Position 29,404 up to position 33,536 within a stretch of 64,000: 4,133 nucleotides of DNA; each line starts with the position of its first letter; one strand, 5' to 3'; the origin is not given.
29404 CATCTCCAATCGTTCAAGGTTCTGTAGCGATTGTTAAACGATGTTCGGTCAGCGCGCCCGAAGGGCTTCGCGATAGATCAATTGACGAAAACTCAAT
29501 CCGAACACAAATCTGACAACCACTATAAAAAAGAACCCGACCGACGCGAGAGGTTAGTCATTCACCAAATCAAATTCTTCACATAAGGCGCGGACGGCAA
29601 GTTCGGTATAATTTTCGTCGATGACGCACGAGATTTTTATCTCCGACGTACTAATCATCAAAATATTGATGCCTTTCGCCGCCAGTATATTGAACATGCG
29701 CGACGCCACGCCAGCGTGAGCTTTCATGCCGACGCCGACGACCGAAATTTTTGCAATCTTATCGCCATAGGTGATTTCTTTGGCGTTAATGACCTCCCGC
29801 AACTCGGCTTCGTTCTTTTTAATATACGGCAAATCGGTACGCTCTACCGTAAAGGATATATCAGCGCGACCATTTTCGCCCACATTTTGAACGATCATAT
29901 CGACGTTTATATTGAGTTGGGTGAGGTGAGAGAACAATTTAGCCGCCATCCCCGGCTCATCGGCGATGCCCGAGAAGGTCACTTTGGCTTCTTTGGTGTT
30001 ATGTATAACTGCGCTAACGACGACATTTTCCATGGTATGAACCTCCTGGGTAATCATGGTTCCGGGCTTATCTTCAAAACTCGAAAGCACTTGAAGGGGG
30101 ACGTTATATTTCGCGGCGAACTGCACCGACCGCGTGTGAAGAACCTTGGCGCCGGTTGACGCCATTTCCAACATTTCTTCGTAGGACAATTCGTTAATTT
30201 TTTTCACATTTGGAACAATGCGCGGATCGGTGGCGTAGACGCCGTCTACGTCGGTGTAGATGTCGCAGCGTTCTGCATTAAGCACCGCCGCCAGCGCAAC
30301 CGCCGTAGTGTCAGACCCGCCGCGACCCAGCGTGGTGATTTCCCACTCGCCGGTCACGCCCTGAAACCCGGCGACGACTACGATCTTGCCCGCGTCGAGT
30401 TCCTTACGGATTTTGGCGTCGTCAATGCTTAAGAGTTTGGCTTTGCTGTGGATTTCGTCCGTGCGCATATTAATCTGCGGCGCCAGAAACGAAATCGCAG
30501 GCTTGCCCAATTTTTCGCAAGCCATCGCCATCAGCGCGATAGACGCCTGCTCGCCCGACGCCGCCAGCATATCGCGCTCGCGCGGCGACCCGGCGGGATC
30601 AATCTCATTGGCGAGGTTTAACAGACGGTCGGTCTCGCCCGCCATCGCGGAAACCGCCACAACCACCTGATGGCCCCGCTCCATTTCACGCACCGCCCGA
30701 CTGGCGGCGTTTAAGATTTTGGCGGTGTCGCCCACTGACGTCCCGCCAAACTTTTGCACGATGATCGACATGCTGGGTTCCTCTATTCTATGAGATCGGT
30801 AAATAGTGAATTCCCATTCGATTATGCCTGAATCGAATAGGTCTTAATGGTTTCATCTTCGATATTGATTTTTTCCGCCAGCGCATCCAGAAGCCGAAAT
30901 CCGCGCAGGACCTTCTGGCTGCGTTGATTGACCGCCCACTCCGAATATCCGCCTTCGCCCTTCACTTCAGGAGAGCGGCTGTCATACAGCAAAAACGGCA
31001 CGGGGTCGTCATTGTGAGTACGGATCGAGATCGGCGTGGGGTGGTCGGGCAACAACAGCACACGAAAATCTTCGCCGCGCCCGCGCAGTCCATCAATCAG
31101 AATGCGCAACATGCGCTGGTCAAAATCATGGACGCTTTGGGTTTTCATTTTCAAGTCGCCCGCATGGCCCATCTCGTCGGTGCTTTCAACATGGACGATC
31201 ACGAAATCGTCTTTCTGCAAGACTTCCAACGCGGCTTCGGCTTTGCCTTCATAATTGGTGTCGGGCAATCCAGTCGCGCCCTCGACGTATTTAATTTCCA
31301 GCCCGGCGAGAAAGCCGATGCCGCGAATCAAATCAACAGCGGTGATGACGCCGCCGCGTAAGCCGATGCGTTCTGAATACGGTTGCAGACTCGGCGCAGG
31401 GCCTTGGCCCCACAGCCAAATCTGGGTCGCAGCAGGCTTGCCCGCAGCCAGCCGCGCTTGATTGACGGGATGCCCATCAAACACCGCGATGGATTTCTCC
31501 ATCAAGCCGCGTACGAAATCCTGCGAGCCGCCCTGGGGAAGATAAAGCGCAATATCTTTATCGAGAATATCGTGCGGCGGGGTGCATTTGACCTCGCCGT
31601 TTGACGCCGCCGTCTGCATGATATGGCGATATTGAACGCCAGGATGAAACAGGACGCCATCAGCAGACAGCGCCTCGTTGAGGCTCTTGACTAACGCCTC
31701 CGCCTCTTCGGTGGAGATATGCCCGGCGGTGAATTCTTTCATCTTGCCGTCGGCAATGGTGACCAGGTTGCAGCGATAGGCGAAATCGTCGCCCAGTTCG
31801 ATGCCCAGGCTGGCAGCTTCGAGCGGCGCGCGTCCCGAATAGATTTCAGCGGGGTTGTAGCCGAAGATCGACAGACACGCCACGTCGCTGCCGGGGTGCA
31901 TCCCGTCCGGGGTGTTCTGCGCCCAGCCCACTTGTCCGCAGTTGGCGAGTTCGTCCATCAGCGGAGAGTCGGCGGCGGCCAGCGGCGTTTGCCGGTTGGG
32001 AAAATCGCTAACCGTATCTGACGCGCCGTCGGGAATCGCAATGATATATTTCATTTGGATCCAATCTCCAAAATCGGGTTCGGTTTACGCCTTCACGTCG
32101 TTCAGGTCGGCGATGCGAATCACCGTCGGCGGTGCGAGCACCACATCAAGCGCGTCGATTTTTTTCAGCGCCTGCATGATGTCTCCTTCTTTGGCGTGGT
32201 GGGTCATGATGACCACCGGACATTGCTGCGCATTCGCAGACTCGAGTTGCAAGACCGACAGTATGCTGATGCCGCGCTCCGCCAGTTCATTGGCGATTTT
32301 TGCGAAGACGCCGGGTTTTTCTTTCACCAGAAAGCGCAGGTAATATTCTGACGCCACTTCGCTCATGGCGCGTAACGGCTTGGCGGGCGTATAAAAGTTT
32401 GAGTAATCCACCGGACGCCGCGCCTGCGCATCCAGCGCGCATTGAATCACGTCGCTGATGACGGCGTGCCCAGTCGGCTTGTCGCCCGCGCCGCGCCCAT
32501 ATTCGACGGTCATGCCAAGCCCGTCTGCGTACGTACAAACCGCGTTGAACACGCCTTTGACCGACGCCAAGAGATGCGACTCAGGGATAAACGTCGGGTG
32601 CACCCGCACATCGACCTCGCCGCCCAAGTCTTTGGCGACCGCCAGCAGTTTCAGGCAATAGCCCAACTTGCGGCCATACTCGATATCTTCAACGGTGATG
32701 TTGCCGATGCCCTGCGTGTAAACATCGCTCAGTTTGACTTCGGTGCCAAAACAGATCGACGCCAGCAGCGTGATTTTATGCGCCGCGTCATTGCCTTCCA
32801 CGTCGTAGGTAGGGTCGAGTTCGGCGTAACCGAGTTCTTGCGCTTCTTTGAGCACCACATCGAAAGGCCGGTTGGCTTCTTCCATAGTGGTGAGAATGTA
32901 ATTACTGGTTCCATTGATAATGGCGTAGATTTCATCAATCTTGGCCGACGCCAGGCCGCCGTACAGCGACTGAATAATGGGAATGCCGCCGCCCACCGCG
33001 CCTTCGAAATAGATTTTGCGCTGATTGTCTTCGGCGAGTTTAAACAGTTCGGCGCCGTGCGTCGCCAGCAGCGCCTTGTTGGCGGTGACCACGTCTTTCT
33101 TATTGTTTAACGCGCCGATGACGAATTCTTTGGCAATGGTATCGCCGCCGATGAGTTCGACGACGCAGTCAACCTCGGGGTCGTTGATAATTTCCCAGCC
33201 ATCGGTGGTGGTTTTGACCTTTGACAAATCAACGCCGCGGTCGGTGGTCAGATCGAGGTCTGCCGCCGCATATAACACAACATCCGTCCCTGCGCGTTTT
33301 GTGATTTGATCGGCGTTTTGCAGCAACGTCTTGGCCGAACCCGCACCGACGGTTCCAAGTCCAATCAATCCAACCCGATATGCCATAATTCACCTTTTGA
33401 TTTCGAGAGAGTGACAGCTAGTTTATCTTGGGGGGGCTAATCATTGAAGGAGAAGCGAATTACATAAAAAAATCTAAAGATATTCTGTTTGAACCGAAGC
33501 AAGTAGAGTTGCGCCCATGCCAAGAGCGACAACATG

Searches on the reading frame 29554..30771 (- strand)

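Call 52: search_protein_families(library=pfam, proteins=[window:29554-30771:-], max_evalue=0.00001)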
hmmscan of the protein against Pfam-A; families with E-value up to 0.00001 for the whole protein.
window:29554-30771:- (405 aa): 4 families
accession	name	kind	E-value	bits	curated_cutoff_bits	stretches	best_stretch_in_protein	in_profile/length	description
PF00696.33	AA_kinase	-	6.8e-51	173.7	24.9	1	3-229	2-233/234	Amino acid kinase family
PF22468.2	ACT_9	-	7.9e-35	118.9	27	2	342-400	1-61/61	ACT domain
PF13840.12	ACT_7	-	5.8e-20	71.3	27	1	337-398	4-65/65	ACT domain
PF01842.31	ACT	-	8e-16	57.9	27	1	269-327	7-64/66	ACT domain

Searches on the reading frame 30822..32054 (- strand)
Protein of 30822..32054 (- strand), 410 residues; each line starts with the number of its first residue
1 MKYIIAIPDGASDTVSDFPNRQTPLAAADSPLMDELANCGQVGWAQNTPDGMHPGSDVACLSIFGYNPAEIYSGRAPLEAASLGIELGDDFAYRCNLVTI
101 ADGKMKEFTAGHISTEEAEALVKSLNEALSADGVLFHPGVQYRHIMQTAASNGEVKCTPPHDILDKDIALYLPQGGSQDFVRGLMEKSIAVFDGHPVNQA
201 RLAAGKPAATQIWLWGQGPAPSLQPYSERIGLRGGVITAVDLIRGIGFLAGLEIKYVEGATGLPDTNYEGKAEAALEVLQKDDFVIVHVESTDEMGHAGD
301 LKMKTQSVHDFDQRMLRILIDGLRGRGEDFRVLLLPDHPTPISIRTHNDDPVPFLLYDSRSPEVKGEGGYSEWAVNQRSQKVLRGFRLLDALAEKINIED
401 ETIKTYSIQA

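Call 52: search_protein_families(library=pfam, proteins=[window:30822-32054:-], max_evalue=0.00001)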
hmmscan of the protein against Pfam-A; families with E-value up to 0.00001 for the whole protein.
window:30822-32054:- (410 aa): 2 families
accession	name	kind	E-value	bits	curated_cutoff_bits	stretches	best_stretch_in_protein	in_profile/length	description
PF10143.14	PhosphMutase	-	5.5e-51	173.3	21.5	1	37-198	1-170/170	2,3-bisphosphoglycerate-independent phosphoglycerate mutase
PF01676.23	Metalloenzyme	-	6.1e-34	118.1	24.3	1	1-360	1-224/252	Metalloenzyme superfamily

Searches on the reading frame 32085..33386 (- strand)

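Call 107: search_protein_families(library=pfam, proteins=[window:32085-33386:-], max_evalue=0.0001)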
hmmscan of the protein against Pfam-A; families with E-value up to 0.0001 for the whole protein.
window:32085-33386:- (433 aa): 4 families
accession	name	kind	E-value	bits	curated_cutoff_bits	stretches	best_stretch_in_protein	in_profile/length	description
PF00742.24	Homoserine_dh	-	5e-59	199.5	22.9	1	136-314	1-173/173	Homoserine dehydrogenase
PF03447.22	NAD_binding_3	-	2.2e-20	73.9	24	1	9-128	1-116/116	Homoserine dehydrogenase, NAD binding domain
PF01842.31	ACT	-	7.1e-11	42.1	27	1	348-411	1-65/66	ACT domain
PF22629.2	ACT_AHAS_ss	-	6.4e-07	29.9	27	1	350-417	1-66/67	AHAS small subunit-like ACT domain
